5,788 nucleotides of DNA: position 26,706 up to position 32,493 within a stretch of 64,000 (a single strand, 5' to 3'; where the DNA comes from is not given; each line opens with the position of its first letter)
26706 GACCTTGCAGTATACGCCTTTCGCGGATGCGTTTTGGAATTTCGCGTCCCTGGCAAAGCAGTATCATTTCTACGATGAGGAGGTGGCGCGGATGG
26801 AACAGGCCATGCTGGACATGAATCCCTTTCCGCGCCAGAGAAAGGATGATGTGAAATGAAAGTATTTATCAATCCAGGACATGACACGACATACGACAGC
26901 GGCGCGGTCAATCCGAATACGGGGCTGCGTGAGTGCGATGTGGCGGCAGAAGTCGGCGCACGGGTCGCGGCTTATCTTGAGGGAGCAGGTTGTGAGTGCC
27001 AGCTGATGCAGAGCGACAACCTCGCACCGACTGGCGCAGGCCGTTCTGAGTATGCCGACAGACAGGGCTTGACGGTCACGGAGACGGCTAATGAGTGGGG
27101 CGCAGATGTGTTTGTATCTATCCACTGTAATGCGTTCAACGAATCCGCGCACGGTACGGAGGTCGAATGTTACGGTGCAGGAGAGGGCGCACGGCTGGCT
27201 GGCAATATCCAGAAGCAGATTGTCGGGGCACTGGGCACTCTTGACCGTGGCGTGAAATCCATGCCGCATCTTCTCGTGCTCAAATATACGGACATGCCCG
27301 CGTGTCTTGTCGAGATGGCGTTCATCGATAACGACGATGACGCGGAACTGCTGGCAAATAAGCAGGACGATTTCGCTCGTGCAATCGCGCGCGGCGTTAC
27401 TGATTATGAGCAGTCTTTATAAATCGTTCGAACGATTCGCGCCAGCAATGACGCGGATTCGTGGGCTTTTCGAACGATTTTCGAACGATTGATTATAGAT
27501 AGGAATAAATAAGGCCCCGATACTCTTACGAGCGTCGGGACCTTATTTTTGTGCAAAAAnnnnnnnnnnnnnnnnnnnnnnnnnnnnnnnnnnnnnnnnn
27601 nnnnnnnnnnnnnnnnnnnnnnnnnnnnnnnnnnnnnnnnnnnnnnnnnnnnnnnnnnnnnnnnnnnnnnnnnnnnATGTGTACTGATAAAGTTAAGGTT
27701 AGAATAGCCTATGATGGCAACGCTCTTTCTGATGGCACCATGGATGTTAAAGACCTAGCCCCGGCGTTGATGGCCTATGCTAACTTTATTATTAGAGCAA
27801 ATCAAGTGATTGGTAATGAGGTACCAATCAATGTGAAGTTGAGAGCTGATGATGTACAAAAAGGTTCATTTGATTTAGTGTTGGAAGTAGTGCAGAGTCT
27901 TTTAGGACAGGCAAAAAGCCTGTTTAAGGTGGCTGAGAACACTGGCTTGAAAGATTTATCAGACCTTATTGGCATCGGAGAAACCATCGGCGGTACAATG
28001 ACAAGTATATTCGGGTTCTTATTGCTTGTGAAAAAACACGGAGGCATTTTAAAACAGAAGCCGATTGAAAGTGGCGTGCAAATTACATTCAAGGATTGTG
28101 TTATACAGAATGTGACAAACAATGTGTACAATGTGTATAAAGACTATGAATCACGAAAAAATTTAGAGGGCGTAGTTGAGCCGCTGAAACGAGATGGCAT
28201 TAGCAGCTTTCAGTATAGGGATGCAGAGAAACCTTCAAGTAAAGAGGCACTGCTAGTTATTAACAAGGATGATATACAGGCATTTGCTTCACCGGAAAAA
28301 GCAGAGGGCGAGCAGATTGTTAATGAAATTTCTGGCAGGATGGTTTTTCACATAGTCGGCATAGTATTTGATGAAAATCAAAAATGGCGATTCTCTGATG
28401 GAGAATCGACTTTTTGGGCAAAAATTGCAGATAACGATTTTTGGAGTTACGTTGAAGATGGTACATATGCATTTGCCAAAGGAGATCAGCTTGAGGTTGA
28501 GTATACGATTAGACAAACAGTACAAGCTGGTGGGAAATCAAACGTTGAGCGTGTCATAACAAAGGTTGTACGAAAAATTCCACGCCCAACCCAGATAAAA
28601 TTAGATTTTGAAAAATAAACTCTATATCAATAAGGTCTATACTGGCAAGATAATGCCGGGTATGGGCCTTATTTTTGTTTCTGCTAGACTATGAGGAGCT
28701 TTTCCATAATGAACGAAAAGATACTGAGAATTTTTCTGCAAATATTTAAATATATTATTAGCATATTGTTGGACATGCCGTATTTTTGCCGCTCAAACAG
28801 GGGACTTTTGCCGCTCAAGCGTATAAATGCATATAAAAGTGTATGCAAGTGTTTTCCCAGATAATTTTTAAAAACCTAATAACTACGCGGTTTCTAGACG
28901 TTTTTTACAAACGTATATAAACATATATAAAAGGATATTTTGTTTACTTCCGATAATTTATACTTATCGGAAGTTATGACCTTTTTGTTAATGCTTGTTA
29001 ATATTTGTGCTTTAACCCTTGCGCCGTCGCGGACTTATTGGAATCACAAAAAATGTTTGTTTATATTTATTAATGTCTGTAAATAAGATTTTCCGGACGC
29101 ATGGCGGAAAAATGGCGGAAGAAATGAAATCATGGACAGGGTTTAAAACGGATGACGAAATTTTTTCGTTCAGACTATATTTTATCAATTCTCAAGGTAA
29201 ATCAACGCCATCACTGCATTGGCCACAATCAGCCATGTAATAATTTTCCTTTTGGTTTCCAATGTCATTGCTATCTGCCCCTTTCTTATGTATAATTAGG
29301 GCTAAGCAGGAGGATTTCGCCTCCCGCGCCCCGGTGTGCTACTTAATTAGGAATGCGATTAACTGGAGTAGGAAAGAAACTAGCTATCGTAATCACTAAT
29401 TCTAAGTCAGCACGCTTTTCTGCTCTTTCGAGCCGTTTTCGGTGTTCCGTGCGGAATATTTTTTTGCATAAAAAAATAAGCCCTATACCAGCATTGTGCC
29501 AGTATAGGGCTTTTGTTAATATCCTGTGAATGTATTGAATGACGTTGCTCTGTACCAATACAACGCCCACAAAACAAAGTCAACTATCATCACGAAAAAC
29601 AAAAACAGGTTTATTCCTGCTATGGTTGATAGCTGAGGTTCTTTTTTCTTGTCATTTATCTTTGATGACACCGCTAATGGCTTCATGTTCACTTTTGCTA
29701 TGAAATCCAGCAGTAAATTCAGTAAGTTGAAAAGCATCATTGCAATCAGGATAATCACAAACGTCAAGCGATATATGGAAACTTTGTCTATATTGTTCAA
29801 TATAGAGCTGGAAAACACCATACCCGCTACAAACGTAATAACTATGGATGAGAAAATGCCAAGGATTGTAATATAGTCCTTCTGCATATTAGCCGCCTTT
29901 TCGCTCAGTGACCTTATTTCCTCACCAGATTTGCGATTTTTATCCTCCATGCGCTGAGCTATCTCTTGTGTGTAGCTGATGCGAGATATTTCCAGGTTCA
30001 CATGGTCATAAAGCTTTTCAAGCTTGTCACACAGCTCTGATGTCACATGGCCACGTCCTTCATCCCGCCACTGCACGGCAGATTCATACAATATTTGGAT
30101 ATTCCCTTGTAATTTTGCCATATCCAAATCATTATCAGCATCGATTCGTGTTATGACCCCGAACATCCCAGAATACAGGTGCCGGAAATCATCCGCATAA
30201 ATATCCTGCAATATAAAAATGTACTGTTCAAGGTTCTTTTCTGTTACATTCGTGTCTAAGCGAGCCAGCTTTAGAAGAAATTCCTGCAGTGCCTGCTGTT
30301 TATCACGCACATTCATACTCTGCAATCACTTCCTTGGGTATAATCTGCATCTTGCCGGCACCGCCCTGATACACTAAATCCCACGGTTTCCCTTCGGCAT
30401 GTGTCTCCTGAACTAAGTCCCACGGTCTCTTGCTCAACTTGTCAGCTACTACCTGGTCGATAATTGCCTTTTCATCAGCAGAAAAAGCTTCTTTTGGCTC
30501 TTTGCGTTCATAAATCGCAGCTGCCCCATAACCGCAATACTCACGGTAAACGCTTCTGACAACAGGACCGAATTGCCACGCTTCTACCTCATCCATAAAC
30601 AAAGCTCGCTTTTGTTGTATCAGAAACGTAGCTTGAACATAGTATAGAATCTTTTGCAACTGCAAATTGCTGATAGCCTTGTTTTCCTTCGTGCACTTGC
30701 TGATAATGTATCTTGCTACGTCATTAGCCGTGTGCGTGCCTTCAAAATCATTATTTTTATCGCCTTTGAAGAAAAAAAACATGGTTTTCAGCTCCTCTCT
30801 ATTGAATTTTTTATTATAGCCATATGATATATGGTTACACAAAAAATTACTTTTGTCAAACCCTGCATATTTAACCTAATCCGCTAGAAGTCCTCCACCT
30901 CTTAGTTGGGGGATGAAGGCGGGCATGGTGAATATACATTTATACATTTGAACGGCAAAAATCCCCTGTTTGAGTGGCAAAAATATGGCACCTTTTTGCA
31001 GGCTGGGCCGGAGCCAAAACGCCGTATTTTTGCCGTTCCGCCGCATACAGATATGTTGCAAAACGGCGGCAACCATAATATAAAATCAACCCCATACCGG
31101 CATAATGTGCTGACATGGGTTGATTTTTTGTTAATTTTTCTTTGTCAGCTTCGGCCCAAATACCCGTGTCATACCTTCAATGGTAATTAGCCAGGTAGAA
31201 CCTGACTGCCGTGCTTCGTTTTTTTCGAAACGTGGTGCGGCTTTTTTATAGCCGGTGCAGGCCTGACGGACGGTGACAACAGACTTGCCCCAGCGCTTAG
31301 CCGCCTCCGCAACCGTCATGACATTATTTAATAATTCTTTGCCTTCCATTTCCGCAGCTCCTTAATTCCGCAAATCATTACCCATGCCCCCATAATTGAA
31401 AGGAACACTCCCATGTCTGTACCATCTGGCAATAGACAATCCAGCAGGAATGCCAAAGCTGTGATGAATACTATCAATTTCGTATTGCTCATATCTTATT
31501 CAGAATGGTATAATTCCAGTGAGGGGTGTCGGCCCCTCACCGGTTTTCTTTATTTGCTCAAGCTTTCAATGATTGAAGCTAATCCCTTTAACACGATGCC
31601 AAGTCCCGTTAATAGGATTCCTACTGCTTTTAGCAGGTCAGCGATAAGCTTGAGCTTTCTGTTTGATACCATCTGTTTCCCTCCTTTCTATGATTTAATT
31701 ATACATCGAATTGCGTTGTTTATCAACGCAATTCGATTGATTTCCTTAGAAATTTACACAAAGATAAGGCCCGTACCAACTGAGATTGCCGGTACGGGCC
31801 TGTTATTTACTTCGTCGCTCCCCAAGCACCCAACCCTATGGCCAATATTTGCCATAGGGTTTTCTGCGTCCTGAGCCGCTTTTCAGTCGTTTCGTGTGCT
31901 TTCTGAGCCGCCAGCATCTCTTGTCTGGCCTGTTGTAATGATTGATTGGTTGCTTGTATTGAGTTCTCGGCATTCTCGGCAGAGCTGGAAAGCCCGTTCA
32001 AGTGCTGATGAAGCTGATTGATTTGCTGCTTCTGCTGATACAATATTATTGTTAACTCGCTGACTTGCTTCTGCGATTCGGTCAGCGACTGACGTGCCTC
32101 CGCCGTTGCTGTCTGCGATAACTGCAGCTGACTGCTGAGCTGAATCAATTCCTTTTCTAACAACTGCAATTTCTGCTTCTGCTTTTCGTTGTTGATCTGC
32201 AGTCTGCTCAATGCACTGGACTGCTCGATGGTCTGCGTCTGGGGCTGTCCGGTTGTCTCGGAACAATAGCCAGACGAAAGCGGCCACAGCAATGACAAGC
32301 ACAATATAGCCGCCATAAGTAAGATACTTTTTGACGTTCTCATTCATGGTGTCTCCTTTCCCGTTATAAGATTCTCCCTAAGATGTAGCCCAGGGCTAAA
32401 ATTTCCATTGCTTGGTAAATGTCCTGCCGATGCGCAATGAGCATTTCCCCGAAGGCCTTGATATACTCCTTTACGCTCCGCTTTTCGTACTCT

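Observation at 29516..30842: Panacea(DUF4065)-like antitoxin overlapping a 3-TM membrane toxin, with a palindromic operator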

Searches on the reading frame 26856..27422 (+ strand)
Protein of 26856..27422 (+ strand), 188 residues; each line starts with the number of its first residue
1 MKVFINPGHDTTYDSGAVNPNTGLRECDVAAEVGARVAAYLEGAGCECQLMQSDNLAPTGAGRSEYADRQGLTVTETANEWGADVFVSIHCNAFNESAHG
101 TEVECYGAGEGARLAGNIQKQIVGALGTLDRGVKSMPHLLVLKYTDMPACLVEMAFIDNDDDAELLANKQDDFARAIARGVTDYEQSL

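Call 15: search_protein_families(library=pfam, proteins=[window:26856-27422:+], max_evalue=0.01)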
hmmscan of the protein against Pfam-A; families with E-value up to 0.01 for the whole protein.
window:26856-27422:+ (188 aa): 1 family
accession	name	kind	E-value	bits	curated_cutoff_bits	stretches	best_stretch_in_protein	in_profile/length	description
PF01520.23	Amidase_3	-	1.4e-36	126.5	27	1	3-182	1-173/174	N-acetylmuramoyl-L-alanine amidase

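Call 16: search_protein_families(library=phrogs, proteins=[window:26856-27422:+], max_evalue=0.001)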
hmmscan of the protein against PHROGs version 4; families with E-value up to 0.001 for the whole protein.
window:26856-27422:+ (188 aa): 5 families
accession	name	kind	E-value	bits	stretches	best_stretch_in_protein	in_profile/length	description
phrog_435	-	lysis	3.7e-56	192.3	1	1-185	113-285/556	endolysin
phrog_2742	-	lysis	3.5e-33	116.4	1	2-184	3-180/318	endolysin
phrog_12727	-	lysis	5.8e-17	63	1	2-186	163-343/393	endolysin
phrog_489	-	lysis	1.5e-16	61.2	1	1-182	165-349/459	endolysin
phrog_17214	-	lysis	2.1e-07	31.9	1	2-168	3-174/322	endolysin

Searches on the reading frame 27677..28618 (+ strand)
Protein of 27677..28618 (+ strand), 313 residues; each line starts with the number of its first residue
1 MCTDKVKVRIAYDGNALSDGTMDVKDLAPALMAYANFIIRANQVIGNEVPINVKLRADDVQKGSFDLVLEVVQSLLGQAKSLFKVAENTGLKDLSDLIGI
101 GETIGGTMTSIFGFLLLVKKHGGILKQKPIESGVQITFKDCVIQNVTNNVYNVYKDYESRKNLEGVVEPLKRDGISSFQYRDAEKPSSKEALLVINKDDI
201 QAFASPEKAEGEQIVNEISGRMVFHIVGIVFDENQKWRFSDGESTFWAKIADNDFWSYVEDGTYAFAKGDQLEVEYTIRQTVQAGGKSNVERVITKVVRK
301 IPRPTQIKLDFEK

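Call 15: search_protein_families(library=pfam, proteins=[window:27677-28618:+], max_evalue=0.01)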
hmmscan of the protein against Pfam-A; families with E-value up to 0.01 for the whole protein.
window:27677-28618:+ (313 aa): 0 families

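Call 16: search_protein_families(library=phrogs, proteins=[window:27677-28618:+], max_evalue=0.001)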
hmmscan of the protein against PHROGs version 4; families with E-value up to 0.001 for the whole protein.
window:27677-28618:+ (313 aa): 2 families
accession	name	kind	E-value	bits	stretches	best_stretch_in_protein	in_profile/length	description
phrog_3243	-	unknown function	6.3e-52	177.6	1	5-308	9-292/293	-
phrog_32975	-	unknown function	0.00024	21.5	1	9-132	19-147/330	-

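Call 58: search_protein_families(library=ncbifam, proteins=[window:27677-28618:+], max_evalue=0.01)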
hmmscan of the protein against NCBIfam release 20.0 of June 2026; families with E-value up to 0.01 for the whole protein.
window:27677-28618:+ (313 aa): 1 family
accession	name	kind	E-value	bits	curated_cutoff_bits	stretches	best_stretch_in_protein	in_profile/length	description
NF053583.1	LAPAL_fam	equivalog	1e-58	199.1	60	1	9-302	2-292/292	LAPAL motif-containing putative phage structural protein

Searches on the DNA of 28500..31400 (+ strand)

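Call 7: search_dna_similar(query=window:29300-31100:+, collection=phages, mode=distant)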
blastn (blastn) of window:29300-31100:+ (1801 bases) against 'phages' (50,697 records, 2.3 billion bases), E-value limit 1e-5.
No match.
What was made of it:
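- Tried and rejected: DNA search against 50,697 phage records: no match (call 7).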

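Call 59: search_rna_families(source=window, start=28500, end=31400, threshold=evalue, max_evalue=1)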
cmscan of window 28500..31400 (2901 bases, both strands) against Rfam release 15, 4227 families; matches with E-value up to 1: 2.
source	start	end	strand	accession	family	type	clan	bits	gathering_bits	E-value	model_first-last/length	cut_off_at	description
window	31048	31131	+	RF02074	STnc240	Gene; sRNA;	-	26.3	55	0.56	1-77/77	no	Enterobacterial sRNA STnc240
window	29445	29513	+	RF02377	SurA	Gene; sRNA;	-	18.3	100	0.057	1-279/279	no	SurA sRNA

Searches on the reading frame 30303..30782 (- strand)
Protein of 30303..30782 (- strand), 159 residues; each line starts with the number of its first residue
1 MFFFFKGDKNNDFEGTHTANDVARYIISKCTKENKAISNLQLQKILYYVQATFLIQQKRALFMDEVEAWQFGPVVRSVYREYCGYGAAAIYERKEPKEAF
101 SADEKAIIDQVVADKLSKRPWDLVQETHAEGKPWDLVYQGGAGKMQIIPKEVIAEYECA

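Call 3: search_protein_families(library=pfam, proteins=[window:30303-30782:-], max_evalue=1)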
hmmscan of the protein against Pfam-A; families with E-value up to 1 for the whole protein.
window:30303-30782:- (159 aa): 1 family
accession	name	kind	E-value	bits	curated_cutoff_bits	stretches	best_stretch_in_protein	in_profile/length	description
PF13274.11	SocA_Panacea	-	2.3e-17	64.4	25.7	1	42-134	1-112/113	Antitoxin SocA-like, Panacea domain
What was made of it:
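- Closest known: SocA-SocB. Same: PanA shares the SocA/Panacea domain (call 3).
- Checked: Pfam PF13274 SocA_Panacea scores E 2.3e-17, 64.4 bits against a cut-off of 25.7 (call 3).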

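Call 4: search_protein_families(library=padloc, proteins=[window:30303-30782:-], max_evalue=1)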
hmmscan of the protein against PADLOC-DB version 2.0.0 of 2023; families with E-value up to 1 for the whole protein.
window:30303-30782:- (159 aa): 0 families

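Call 5: search_protein_families(library=phrogs, proteins=[window:30303-30782:-], max_evalue=1)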
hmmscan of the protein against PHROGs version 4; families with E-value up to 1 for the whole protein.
window:30303-30782:- (159 aa): 3 families
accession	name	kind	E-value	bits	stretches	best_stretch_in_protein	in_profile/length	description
phrog_1281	-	unknown function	7.2e-43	147.5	1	17-156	8-149/195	-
phrog_10390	-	unknown function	1.4e-31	111.2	1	11-156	143-290/299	-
phrog_12393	-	unknown function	0.021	15.6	1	20-97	7-84/157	-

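Call 58: search_protein_families(library=ncbifam, proteins=[window:30303-30782:-], max_evalue=0.01)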
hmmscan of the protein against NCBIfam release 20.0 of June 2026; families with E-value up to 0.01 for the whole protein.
window:30303-30782:- (159 aa): 1 family
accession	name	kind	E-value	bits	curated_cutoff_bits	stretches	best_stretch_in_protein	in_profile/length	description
NF047745.1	SocA_antitoxin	equivalog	4.4e-25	88.4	190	1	21-155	5-153/176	type VI toxin-antitoxin system SocA family antitoxin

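Call 68: search_solved_structures(query=window:30303-30782:-, max_evalue=0.1)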
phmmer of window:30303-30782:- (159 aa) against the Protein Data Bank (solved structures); distinct sequences matched with E-value up to 0.1: 0.

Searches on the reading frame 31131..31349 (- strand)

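Call 15: search_protein_families(library=pfam, proteins=[window:31131-31349:-], max_evalue=0.01)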
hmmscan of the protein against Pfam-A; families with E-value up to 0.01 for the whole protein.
window:31131-31349:- (72 aa): 1 family
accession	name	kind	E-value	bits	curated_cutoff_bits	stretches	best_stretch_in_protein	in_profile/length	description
PF20038.5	HTH_59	-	3.3e-27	94.7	27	1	7-66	4-63/66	Helix-turn-helix domain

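Call 16: search_protein_families(library=phrogs, proteins=[window:31131-31349:-], max_evalue=0.001)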
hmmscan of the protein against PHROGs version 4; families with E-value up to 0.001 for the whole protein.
window:31131-31349:- (72 aa): 2 families
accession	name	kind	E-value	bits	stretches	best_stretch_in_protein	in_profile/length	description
phrog_2655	-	integration and excision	9.8e-15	55.7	1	7-70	111-170/181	excisionase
phrog_38299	-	unknown function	0.00093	20.3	1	8-64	4-55/143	-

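Call 58: search_protein_families(library=ncbifam, proteins=[window:31131-31349:-], max_evalue=0.01)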
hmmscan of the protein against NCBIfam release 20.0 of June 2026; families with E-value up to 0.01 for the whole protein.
window:31131-31349:- (72 aa): 0 families

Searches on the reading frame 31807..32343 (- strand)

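Call 15: search_protein_families(library=pfam, proteins=[window:31807-32343:-], max_evalue=0.01)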
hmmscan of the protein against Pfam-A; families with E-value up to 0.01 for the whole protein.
window:31807-32343:- (178 aa): 3 families
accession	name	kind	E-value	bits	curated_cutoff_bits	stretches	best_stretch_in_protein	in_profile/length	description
PF08614.16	ATG16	-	0.00065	20.4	33.7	1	34-161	47-178/200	Autophagy protein 16 (ATG16)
PF09716.15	ETRAMP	-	0.0069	16.8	29.1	0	1-63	1-41/81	Malarial early transcribed membrane protein (ETRAMP)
PF03823.19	Neurokinin_B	-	0.0083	16.6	25.1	0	5-36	2-34/58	Neurokinin B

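Call 16: search_protein_families(library=phrogs, proteins=[window:31807-32343:-], max_evalue=0.001)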
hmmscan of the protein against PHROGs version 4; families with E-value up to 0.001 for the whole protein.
window:31807-32343:- (178 aa): 0 families
